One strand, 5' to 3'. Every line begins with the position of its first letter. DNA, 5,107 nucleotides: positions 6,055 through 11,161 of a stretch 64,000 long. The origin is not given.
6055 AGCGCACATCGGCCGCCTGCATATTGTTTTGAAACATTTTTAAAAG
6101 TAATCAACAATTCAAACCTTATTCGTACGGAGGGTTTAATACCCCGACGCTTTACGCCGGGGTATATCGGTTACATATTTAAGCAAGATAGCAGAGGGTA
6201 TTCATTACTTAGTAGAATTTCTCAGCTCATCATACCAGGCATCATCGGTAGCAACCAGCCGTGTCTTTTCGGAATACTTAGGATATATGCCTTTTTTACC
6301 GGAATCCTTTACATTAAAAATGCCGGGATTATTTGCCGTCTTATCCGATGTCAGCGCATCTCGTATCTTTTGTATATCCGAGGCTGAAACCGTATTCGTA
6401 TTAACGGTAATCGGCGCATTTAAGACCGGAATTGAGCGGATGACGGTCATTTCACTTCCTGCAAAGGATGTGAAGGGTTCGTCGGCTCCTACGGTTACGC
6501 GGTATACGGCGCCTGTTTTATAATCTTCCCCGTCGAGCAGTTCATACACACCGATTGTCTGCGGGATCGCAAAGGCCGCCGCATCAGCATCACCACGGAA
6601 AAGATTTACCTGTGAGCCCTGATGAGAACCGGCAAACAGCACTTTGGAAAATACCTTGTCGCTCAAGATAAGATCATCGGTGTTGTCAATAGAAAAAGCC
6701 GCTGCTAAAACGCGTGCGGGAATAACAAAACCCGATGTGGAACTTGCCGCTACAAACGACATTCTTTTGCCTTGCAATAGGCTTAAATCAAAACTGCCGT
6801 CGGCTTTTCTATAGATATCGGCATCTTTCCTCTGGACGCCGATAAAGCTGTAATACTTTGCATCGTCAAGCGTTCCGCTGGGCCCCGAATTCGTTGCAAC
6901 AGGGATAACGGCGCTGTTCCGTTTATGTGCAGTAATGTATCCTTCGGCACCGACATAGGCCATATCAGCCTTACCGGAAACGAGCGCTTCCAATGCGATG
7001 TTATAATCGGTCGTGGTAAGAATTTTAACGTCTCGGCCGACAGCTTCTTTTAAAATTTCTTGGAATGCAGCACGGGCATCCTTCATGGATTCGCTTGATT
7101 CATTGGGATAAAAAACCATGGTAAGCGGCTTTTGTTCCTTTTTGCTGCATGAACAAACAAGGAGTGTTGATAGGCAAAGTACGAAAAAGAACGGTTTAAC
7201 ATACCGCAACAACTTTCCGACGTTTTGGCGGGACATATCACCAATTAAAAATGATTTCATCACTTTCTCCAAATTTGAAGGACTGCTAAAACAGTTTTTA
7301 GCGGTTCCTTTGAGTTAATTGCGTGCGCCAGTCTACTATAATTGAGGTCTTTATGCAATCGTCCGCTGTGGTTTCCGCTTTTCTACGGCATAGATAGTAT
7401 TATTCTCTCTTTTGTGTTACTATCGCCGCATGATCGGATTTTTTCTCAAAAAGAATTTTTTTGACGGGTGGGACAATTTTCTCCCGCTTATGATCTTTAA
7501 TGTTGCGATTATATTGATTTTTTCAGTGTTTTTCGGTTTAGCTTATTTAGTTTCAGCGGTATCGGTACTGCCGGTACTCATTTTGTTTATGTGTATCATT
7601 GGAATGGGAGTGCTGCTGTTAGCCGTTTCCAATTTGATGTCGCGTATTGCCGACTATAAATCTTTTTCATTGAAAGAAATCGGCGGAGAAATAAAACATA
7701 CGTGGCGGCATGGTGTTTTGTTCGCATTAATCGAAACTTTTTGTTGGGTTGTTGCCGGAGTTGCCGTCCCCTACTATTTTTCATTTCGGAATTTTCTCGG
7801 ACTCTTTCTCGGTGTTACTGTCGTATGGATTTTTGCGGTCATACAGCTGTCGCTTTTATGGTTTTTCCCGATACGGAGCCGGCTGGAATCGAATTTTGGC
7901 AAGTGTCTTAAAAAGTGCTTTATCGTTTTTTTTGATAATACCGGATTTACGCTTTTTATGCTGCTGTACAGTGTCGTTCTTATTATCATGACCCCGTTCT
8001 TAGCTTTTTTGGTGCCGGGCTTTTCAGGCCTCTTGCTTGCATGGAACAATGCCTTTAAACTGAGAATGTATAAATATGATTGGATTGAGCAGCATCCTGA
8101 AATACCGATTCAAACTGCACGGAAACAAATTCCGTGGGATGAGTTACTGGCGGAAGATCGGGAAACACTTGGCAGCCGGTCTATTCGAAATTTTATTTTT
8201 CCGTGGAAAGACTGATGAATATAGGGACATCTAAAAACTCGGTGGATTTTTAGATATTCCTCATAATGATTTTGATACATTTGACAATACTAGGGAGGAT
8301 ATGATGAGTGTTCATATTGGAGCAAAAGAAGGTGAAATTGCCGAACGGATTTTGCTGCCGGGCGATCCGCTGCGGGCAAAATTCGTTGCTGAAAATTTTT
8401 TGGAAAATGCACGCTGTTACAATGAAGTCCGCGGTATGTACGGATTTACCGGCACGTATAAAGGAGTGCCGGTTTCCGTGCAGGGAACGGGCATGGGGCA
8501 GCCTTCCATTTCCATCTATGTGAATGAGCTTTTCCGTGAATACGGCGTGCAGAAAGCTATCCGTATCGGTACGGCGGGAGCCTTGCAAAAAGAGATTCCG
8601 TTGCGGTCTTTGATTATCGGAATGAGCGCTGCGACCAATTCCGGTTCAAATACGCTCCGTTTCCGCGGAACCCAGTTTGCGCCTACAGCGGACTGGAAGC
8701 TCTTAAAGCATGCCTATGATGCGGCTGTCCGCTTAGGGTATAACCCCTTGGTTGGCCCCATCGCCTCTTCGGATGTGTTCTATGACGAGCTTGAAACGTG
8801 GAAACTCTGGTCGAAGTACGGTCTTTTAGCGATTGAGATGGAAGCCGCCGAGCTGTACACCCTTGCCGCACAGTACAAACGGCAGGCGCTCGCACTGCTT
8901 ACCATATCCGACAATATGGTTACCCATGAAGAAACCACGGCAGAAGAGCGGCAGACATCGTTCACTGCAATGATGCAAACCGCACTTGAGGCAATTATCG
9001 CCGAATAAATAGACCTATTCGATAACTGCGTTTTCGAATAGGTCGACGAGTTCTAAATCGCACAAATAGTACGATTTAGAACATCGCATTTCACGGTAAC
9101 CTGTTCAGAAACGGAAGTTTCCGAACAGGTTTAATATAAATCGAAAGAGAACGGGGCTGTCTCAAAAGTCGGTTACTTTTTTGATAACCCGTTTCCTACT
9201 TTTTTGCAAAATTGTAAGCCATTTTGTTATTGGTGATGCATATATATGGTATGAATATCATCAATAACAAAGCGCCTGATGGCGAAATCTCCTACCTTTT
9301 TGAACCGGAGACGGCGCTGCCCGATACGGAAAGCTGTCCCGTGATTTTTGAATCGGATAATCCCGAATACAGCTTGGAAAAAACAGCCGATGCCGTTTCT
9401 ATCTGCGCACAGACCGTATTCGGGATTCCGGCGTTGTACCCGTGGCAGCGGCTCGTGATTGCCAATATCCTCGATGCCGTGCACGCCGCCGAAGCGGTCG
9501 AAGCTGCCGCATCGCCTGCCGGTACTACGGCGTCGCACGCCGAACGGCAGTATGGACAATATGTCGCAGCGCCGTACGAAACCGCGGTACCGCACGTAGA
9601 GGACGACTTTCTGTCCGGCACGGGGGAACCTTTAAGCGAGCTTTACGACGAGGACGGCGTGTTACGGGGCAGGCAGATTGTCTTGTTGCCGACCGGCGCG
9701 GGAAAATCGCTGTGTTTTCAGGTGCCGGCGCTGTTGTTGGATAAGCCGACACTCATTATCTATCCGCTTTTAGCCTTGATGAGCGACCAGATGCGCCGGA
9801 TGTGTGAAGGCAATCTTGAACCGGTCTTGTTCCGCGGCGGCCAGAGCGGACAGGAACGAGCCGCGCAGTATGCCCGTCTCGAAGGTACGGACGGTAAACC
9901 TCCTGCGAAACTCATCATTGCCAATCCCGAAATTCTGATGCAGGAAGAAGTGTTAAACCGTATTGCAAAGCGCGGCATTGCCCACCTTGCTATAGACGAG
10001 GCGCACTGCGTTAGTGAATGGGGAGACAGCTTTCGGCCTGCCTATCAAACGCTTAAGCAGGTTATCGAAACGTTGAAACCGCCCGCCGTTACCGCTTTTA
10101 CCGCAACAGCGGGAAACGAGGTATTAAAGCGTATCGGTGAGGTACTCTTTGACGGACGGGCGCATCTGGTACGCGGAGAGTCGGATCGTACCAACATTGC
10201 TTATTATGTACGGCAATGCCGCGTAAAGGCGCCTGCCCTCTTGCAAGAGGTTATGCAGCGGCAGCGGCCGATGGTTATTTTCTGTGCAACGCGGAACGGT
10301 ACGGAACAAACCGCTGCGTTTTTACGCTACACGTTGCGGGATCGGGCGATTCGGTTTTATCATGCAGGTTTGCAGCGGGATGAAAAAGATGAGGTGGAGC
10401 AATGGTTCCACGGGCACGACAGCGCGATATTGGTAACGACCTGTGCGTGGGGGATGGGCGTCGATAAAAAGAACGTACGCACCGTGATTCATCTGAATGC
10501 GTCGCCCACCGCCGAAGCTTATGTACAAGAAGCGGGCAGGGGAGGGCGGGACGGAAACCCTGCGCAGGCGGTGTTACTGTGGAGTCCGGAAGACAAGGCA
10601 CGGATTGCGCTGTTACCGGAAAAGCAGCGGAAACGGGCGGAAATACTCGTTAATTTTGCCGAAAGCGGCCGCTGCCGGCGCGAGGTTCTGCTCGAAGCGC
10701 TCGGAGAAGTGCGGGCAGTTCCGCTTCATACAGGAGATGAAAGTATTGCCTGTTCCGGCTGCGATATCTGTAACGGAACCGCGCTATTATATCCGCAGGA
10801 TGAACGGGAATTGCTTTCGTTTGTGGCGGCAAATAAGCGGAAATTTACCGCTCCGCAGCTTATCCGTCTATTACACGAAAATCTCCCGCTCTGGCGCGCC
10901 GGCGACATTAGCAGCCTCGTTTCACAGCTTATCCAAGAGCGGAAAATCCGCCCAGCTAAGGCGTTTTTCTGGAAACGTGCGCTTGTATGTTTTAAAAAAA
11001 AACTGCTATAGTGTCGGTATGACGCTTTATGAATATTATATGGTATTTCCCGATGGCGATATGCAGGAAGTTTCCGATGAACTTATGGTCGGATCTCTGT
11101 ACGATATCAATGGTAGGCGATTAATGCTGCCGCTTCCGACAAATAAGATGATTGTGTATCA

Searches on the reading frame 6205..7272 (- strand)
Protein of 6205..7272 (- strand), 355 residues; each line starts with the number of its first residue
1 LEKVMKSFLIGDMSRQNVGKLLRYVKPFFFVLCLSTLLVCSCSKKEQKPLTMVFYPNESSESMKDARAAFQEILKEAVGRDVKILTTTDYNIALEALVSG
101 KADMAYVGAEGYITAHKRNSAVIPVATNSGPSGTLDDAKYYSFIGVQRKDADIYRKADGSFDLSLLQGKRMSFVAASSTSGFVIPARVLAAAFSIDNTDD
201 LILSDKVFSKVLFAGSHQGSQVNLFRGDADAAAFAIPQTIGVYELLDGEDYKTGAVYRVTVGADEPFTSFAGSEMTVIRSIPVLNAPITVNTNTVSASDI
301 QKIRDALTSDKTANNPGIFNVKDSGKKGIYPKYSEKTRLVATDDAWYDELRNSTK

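Call 69: search_protein_families(library=pfam, proteins=[window:6205-7272:-], max_evalue=0.00001)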
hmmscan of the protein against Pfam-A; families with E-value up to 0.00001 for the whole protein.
window:6205-7272:- (355 aa): 1 family
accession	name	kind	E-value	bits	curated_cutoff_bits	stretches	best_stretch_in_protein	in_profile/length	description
PF12974.12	Phosphonate-bd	-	7.8e-39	133.9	27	1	53-347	2-242/242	ABC transporter, phosphonate, periplasmic substrate-binding protein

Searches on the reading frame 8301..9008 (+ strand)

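Call 69: search_protein_families(library=pfam, proteins=[window:8301-9008:+], max_evalue=0.00001)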
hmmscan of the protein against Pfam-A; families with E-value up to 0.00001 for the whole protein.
window:8301-9008:+ (235 aa): 1 family
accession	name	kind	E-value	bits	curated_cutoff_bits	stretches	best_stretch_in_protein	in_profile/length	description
PF01048.26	PNP_UDP_1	-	7.5e-39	133.9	25.1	1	16-232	2-227/233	Phosphorylase superfamily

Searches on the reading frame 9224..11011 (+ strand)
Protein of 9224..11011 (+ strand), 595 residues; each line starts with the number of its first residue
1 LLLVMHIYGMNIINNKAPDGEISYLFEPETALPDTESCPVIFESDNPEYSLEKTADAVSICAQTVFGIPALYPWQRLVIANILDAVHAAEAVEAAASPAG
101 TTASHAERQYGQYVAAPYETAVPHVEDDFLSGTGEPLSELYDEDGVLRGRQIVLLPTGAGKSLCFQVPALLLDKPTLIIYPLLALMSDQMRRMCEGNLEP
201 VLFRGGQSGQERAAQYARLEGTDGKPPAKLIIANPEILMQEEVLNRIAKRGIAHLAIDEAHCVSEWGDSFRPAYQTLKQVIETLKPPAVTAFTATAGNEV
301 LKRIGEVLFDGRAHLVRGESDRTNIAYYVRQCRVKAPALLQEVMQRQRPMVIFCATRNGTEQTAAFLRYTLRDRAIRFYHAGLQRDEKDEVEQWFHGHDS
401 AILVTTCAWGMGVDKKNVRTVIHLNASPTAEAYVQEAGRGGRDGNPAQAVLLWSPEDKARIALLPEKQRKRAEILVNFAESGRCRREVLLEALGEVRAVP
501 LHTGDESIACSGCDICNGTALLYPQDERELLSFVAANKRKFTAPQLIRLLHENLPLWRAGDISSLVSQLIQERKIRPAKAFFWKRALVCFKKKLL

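Call 69: search_protein_families(library=pfam, proteins=[window:9224-11011:+], max_evalue=0.00001)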
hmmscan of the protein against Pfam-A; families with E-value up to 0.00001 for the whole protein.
window:9224-11011:+ (595 aa): 3 families
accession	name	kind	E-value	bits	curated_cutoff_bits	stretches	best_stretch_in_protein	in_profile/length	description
PF00270.35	DEAD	-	2.2e-18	67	26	1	152-301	18-164/167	DEAD/DEAH box helicase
PF00271.37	Helicase_C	-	6.1e-17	62.3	23.5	1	338-444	5-110/110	Helicase conserved C-terminal domain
PF16124.10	RecQ_Zn_bind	-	4.3e-06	27.8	25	0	466-517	22-66/66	RecQ zinc-binding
